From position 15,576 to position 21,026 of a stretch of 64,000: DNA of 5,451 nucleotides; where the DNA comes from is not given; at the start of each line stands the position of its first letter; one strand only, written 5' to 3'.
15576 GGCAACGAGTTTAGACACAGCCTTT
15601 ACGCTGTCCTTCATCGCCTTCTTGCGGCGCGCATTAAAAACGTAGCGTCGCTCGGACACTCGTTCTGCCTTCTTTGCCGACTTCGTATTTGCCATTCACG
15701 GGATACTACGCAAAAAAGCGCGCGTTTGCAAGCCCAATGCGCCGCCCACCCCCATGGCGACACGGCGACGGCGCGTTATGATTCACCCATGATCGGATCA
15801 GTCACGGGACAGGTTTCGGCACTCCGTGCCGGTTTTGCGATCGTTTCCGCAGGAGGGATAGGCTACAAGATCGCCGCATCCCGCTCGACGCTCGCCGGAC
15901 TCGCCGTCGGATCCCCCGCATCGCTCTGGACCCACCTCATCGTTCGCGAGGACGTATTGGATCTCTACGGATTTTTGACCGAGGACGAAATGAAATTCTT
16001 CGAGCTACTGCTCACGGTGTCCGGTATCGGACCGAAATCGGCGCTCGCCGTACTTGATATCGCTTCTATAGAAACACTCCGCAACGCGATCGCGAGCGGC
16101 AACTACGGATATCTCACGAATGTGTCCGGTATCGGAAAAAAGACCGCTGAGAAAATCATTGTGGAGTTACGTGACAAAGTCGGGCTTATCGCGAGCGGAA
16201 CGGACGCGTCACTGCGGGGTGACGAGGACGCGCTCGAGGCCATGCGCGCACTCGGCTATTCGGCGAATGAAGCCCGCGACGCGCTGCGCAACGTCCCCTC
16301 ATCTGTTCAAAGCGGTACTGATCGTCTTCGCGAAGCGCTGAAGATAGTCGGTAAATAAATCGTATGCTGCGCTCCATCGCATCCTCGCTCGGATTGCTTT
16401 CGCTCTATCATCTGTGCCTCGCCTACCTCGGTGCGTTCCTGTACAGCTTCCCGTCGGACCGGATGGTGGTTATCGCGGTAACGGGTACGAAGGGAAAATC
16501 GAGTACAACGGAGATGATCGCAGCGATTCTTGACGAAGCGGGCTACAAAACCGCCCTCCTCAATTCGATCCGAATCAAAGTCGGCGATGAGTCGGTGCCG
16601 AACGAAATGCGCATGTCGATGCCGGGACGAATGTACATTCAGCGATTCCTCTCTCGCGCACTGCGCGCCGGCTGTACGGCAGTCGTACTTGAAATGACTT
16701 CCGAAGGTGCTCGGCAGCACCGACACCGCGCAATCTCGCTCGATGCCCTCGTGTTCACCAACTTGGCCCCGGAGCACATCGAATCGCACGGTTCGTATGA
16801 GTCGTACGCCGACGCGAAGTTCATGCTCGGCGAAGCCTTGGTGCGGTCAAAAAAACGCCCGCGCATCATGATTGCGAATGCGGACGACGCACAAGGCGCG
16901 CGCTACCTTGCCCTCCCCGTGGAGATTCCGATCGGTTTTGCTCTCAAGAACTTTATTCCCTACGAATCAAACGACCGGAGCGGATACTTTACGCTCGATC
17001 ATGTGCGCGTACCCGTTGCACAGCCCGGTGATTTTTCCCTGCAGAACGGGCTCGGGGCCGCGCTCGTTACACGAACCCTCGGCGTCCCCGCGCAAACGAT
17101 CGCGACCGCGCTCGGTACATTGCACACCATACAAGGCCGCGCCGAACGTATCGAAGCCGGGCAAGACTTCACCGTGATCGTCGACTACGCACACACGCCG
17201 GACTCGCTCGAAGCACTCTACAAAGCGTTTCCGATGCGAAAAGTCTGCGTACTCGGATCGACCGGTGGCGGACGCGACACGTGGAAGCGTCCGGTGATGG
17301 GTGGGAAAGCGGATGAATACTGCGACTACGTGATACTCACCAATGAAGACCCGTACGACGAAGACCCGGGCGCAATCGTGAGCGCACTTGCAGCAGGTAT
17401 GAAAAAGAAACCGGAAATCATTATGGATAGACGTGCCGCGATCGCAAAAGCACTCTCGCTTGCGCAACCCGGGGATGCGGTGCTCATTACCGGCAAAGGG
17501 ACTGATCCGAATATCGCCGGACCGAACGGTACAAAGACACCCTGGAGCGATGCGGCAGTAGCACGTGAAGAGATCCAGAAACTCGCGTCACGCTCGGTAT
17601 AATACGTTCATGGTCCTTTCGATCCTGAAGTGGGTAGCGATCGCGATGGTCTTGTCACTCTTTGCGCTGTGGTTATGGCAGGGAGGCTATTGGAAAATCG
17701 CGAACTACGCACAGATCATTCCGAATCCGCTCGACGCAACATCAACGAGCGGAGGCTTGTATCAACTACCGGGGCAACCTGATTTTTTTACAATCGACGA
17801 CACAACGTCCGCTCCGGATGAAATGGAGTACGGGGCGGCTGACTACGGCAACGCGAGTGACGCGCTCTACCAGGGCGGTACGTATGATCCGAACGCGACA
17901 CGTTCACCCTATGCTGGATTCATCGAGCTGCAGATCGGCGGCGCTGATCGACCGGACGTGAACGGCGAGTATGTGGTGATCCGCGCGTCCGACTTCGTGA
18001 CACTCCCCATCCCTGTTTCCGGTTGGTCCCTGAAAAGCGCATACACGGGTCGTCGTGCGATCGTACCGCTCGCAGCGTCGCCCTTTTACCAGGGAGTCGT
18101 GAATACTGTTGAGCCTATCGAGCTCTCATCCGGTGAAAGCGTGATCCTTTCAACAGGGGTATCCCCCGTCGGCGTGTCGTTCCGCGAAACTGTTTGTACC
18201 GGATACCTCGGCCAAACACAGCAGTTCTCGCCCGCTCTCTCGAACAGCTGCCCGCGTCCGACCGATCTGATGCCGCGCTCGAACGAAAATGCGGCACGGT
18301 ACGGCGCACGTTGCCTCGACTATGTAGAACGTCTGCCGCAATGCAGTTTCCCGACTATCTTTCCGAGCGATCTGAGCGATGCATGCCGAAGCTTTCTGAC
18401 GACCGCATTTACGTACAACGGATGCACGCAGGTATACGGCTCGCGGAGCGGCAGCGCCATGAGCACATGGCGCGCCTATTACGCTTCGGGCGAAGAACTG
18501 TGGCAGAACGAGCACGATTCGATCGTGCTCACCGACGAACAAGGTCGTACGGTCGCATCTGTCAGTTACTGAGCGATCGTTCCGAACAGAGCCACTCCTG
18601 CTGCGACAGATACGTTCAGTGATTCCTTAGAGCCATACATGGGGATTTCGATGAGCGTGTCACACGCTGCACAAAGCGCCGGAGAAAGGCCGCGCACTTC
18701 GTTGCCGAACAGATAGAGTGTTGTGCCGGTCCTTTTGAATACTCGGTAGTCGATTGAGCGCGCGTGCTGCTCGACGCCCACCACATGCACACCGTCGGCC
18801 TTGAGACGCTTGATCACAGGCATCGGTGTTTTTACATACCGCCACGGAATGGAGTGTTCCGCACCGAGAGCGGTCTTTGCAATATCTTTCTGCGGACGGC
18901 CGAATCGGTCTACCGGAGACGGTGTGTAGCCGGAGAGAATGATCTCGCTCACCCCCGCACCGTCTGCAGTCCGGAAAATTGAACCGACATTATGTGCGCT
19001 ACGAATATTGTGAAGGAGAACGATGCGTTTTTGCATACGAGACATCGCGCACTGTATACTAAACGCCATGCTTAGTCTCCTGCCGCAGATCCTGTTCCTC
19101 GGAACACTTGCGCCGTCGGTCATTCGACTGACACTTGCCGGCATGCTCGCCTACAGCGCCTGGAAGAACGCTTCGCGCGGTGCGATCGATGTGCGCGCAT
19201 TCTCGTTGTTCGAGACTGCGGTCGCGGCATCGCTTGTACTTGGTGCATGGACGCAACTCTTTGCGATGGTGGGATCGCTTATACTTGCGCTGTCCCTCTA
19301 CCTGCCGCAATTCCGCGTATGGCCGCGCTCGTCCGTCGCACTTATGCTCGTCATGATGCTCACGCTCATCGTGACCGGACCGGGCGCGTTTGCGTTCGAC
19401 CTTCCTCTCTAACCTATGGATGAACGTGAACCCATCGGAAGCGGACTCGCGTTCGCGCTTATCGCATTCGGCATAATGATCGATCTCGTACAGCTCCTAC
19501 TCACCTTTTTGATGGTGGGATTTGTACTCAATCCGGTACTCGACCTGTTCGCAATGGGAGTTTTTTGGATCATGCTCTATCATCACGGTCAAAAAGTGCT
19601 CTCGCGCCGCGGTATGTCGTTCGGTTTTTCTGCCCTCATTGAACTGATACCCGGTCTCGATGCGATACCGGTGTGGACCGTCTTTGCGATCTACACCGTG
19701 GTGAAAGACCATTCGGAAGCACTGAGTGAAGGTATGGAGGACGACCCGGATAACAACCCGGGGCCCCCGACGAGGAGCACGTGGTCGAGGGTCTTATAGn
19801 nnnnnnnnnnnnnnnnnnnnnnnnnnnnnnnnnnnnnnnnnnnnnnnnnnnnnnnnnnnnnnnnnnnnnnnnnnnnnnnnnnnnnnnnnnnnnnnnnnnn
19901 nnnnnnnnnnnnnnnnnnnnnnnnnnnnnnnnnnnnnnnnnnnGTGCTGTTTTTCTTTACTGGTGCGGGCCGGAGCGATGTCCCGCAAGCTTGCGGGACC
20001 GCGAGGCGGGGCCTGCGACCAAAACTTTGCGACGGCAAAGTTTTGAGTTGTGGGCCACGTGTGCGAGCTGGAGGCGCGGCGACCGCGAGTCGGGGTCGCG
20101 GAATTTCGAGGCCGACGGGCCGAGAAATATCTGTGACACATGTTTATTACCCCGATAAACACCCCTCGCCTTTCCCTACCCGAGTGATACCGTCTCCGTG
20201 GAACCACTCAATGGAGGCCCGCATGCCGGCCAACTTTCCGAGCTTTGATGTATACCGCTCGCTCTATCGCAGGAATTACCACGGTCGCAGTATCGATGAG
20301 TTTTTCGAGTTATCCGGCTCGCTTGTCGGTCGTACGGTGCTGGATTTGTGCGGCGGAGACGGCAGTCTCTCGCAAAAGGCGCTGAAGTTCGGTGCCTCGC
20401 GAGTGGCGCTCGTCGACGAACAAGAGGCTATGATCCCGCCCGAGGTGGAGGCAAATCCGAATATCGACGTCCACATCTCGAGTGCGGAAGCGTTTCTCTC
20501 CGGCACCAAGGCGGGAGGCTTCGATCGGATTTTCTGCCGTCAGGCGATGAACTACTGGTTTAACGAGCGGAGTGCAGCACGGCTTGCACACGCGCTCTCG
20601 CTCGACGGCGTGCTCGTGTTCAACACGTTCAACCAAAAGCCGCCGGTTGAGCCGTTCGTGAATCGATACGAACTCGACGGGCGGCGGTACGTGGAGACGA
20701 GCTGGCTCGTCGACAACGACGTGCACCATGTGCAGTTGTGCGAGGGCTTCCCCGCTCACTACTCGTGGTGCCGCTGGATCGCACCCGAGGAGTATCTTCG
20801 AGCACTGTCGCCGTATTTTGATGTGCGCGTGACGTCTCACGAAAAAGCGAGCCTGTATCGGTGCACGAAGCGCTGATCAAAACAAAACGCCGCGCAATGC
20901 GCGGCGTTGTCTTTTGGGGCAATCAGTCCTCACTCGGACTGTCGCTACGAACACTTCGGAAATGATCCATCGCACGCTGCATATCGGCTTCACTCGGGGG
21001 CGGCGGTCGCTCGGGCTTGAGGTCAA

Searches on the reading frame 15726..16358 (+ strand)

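Call 53: search_protein_families(library=pfam, proteins=[window:15726-16358:+], max_evalue=0.0001)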
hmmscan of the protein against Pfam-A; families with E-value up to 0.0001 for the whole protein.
window:15726-16358:+ (210 aa): 4 families
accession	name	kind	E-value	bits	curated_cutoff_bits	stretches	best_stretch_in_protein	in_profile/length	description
PF01330.27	RuvA_N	-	5.1e-18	65.4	23.6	1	22-82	1-61/61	RuvA N terminal domain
PF14520.12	HHH_5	-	8.7e-17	61.8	27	1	92-150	1-57/57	Helix-hairpin-helix domain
PF00633.29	HHH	-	1.8e-08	34.2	24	0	93-112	11-30/30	Helix-hairpin-helix motif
PF07499.19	RuvA_C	-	7.9e-06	26.7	24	1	167-206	4-44/47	RuvA, C-terminal domain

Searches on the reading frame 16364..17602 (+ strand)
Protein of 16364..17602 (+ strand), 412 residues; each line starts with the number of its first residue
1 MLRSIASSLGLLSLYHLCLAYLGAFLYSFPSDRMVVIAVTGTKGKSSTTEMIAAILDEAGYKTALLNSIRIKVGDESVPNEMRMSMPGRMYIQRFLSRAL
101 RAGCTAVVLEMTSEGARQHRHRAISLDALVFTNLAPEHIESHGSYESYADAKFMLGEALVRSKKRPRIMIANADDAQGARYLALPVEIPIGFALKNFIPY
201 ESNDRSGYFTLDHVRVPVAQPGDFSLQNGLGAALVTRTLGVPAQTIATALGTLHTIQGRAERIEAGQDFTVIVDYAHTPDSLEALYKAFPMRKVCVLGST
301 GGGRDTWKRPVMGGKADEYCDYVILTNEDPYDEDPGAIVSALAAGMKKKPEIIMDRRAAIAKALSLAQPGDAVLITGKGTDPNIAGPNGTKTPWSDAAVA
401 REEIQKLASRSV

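Call 53: search_protein_families(library=pfam, proteins=[window:16364-17602:+], max_evalue=0.0001)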
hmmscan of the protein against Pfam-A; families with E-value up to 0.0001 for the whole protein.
window:16364-17602:+ (412 aa): 2 families
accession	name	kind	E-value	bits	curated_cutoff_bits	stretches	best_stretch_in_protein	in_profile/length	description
PF08245.18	Mur_ligase_M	-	1.7e-29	103.6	24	1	39-235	1-199/200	Mur ligase middle domain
PF02875.26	Mur_ligase_C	-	8.8e-26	91.7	28.4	1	258-379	1-127/127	Mur ligase, glutamate ligase domain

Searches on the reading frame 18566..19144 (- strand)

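Call 53: search_protein_families(library=pfam, proteins=[window:18566-19144:-], max_evalue=0.0001)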
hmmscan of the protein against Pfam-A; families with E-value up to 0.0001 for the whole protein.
window:18566-19144:- (192 aa): 1 family
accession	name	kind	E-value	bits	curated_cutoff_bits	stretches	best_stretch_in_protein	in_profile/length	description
PF00588.24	SpoU_methylase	-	8e-33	114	29.7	1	40-187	2-142/142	SpoU rRNA Methylase family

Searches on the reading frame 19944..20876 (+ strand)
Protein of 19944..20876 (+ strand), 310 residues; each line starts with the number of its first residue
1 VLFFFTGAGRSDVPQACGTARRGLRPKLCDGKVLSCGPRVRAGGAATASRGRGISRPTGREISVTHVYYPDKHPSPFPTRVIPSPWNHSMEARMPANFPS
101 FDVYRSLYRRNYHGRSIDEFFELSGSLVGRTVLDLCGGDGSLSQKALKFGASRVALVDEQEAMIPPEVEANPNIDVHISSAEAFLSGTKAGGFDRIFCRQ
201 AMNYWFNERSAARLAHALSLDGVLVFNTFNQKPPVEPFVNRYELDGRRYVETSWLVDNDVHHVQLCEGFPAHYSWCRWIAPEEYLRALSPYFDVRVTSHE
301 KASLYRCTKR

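Call 9: search_protein_families(library=ncbifam, proteins=[window:19944-20876:+], max_evalue=0.00001)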
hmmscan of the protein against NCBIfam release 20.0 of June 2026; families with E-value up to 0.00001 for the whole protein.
window:19944-20876:+ (310 aa): 0 families

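Call 17: search_protein_families(library=pfam, proteins=[window:19944-20876:+], max_evalue=0.001)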
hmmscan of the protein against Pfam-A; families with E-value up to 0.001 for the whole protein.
window:19944-20876:+ (310 aa): 2 families
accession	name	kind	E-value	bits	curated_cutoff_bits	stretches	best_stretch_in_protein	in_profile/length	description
PF13649.12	Methyltransf_25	-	9.6e-06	26.6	27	1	132-212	1-83/97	Methyltransferase domain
PF13489.12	Methyltransf_23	-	0.00018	21.7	27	1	116-233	12-123/164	Methyltransferase domain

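Call 18: search_protein_families(library=padloc, proteins=[window:19944-20876:+], max_evalue=0.001)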
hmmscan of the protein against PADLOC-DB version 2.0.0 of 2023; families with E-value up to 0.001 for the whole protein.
window:19944-20876:+ (310 aa): 1 family
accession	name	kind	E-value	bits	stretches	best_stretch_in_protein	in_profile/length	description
PDLC04134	mad2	-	1.5e-08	31.9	1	120-237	283-405/492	mads_2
